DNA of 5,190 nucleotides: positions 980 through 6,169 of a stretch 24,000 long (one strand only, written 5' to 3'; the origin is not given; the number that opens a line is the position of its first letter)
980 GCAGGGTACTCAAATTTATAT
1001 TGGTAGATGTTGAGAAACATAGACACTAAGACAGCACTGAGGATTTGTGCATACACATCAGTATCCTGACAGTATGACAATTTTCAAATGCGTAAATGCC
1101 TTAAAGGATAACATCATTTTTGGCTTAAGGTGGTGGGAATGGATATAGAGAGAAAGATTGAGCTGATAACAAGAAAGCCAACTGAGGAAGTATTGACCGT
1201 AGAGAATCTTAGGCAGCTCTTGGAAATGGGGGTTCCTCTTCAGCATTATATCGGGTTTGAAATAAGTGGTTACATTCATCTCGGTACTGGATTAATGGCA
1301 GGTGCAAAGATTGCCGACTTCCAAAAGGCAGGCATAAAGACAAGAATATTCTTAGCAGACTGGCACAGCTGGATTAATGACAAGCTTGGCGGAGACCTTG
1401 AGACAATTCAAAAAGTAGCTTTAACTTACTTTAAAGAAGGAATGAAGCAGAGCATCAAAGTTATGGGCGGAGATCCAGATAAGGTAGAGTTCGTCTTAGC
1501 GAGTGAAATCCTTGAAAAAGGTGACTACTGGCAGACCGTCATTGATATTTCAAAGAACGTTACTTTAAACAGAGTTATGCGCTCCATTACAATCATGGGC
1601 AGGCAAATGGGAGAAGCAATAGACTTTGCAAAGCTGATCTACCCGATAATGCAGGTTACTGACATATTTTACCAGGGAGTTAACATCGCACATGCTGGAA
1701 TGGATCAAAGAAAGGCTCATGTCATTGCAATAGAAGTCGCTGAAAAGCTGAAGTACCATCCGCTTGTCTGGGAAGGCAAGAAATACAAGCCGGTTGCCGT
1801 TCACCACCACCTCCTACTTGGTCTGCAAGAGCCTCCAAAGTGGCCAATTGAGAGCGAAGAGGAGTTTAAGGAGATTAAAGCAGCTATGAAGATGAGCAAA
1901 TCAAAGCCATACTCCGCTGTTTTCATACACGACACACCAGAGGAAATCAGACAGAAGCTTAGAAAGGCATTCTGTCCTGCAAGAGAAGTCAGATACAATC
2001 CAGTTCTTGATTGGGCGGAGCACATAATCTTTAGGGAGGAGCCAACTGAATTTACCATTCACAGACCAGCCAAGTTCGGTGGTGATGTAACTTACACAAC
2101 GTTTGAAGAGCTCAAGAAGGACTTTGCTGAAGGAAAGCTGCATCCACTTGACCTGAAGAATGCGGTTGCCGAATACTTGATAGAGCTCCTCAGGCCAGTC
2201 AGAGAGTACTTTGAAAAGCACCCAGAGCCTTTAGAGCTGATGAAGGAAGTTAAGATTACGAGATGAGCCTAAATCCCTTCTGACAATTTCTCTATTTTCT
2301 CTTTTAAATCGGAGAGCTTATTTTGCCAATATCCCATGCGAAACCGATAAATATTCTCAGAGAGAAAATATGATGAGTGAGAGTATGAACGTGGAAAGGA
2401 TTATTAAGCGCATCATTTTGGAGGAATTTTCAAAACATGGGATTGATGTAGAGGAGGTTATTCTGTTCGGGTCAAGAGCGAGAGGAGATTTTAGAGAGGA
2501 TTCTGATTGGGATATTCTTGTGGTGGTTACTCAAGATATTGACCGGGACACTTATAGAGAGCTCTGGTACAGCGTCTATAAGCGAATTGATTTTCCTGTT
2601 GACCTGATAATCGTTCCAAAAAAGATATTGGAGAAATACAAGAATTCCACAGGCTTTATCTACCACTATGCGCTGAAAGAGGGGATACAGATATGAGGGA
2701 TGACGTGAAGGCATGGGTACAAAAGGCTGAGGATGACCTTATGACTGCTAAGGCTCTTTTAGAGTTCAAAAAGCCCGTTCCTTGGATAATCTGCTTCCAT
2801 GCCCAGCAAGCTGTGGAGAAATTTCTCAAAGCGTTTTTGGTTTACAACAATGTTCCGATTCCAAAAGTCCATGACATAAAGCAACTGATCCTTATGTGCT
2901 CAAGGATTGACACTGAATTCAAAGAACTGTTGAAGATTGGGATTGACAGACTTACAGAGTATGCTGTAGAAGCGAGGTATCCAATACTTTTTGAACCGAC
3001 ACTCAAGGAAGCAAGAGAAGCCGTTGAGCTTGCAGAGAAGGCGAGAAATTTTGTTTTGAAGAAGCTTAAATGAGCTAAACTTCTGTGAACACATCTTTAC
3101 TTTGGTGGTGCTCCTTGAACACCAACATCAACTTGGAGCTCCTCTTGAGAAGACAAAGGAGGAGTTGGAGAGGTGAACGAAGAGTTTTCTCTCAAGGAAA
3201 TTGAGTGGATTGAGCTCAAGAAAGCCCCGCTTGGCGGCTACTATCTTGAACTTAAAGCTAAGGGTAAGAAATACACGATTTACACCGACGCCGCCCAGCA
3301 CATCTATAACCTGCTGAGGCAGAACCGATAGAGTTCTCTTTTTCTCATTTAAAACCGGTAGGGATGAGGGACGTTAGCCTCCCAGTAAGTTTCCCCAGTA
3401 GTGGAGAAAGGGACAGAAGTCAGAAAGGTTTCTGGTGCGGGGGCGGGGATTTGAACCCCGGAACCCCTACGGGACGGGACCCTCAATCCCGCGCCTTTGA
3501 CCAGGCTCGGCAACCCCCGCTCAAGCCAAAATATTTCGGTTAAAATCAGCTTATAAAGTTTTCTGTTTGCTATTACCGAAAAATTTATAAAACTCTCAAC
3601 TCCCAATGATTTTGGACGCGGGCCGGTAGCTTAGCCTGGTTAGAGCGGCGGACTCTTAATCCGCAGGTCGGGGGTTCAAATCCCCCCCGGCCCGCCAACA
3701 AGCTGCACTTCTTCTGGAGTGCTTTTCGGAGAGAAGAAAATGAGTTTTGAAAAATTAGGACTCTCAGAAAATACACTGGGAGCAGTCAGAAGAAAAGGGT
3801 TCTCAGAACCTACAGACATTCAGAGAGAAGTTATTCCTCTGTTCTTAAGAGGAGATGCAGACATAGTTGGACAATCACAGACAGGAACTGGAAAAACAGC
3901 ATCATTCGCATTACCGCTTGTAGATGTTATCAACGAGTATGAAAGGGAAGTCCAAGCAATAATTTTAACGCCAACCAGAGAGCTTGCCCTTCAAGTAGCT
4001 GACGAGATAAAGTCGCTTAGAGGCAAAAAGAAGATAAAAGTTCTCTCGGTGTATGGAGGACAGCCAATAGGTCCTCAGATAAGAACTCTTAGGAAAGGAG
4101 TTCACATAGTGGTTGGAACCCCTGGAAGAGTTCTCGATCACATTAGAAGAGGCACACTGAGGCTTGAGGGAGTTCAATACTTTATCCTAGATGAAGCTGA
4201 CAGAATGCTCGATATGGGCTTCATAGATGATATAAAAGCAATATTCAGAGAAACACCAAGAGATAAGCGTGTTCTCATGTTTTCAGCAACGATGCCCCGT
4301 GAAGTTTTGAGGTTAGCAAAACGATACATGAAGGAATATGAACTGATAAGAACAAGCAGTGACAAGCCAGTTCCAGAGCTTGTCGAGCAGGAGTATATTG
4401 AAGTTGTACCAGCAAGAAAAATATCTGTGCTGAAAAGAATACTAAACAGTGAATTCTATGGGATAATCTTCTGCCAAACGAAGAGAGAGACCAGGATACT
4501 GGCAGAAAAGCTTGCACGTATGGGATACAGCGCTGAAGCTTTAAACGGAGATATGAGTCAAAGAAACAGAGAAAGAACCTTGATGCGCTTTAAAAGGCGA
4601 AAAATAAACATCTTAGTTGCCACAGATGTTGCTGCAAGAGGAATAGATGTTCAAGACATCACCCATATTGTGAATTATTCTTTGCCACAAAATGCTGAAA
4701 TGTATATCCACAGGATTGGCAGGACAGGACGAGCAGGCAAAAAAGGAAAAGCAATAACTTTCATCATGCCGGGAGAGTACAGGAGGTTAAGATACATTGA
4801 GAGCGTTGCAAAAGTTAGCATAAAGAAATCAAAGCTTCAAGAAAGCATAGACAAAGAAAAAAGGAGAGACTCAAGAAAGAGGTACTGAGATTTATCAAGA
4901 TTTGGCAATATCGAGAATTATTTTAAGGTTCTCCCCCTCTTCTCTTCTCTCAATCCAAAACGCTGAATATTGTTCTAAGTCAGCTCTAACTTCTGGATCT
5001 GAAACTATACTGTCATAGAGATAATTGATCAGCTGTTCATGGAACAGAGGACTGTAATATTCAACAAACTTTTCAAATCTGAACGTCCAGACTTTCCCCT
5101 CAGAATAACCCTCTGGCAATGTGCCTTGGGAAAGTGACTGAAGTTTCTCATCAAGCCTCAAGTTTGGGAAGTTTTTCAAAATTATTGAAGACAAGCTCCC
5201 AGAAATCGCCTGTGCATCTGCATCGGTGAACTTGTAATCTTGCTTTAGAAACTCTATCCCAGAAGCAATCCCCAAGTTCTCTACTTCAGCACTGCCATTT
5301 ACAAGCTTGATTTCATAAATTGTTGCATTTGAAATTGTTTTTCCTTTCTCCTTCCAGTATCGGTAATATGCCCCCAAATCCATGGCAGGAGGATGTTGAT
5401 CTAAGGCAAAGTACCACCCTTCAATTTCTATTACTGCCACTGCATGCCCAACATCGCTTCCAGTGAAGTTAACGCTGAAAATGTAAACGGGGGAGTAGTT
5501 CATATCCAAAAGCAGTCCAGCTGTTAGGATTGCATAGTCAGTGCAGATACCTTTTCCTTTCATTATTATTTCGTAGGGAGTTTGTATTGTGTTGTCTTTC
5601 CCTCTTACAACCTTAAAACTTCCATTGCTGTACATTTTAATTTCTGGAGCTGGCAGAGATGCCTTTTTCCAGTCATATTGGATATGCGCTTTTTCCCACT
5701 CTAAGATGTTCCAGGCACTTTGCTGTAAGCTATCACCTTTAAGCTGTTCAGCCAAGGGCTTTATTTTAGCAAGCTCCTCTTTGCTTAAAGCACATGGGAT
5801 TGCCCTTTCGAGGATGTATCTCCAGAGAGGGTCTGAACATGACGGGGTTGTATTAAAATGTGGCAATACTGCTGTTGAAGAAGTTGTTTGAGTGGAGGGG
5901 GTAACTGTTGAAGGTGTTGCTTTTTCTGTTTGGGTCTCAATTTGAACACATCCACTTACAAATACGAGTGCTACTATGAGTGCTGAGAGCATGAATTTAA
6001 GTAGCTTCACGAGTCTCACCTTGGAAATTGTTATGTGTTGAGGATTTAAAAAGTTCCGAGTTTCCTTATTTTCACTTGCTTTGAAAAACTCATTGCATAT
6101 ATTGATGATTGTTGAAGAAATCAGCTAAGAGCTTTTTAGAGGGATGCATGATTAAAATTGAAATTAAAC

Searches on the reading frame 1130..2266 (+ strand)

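Call 98: search_protein_families(library=pfam, proteins=[window:1130-2266:+], max_evalue=0.00001)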
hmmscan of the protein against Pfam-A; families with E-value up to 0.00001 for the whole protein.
window:1130-2266:+ (378 aa): 1 family
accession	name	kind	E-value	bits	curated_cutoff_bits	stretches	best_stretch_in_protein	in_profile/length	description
PF00579.31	tRNA-synt_1b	-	2e-41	142.7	21.1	1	36-354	5-291/292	tRNA synthetases class I (W and Y)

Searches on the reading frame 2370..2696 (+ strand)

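Call 98: search_protein_families(library=pfam, proteins=[window:2370-2696:+], max_evalue=0.00001)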
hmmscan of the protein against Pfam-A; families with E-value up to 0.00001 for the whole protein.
window:2370-2696:+ (108 aa): 2 families
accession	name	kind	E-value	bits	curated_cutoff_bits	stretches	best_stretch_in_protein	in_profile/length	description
PF18765.7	Polbeta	-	9.5e-13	48.6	26.9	1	19-83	6-70/93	Polymerase beta, Nucleotidyltransferase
PF01909.29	NTP_transf_2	-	1.2e-11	45.3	21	1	14-92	2-83/93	Nucleotidyltransferase domain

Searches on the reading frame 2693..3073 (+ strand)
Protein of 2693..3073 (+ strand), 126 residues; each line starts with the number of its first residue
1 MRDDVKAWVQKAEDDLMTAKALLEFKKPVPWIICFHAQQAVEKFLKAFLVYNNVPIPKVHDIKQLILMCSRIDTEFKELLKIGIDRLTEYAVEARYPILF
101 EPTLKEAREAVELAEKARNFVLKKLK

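Call 98: search_protein_families(library=pfam, proteins=[window:2693-3073:+], max_evalue=0.00001)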
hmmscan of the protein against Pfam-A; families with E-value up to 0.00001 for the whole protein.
window:2693-3073:+ (126 aa): 1 family
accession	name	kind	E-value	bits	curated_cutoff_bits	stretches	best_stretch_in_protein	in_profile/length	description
PF05168.19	HEPN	-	1.8e-26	93.1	22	1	5-122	1-115/117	HEPN domain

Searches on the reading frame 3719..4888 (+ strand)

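Call 98: search_protein_families(library=pfam, proteins=[window:3719-4888:+], max_evalue=0.00001)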
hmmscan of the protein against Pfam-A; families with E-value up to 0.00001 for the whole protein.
window:3719-4888:+ (389 aa): 3 families
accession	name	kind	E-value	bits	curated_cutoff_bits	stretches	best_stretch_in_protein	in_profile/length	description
PF00270.35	DEAD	-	4.8e-50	170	26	1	32-197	1-165/167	DEAD/DEAH box helicase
PF00271.37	Helicase_C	-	4.6e-34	117.4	23.5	1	234-340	2-110/110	Helicase conserved C-terminal domain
PF04851.21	ResIII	-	3.4e-08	34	22.5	1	35-194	8-164/164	Type III restriction enzyme, res subunit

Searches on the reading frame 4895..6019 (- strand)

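Call 98: search_protein_families(library=pfam, proteins=[window:4895-6019:-], max_evalue=0.00001)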
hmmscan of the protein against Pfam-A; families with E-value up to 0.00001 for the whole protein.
window:4895-6019:- (374 aa): 1 family
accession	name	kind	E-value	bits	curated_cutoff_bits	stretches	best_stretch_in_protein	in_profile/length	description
PF04473.18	DUF553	-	4.4e-47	159.5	20.5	1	85-235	2-140/140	Transglutaminase-like domain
